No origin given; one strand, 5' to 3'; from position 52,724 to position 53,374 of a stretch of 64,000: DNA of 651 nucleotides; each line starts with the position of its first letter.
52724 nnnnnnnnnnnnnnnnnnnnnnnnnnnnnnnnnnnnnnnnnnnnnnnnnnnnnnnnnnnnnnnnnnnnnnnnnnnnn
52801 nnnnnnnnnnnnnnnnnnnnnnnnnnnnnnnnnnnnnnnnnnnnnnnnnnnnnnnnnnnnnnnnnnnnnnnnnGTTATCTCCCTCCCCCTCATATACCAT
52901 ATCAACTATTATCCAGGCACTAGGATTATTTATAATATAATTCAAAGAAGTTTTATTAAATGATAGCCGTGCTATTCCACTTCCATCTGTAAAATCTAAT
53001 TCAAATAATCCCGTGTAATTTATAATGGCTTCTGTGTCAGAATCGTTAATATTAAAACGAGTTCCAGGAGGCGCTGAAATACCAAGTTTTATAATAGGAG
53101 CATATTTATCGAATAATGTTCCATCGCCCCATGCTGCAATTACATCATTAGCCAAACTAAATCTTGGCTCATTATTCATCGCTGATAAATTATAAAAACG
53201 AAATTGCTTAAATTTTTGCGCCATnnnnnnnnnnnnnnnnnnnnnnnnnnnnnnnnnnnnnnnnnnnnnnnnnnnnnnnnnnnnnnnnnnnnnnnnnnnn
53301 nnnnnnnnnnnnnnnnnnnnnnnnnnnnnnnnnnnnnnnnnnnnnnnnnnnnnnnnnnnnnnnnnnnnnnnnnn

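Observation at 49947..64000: Three more giant beta-rich virion proteins (974, 1845 and >=1565 aa) encoded by 16 fragmentary track ORFs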

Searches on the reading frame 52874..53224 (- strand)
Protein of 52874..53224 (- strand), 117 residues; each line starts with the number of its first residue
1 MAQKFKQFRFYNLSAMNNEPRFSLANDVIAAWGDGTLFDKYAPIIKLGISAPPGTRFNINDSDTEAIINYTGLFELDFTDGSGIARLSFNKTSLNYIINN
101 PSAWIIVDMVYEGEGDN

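Call 6: search_protein_families(library=phrogs, max_evalue=0.01, proteins=[window:52874-53224:-])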
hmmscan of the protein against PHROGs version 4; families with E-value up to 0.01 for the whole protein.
seq(117 aa): 0 families

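Call 7: search_protein_families(library=pfam, max_evalue=0.1, proteins=[window:52874-53224:-])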
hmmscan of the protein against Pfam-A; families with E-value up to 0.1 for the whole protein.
seq(117 aa): 0 families

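Call 95: search_protein_families(library=ncbifam, max_evalue=0.1, proteins=[window:52874-53224:-])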
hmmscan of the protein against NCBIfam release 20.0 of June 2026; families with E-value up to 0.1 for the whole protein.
seq(117 aa): 0 families
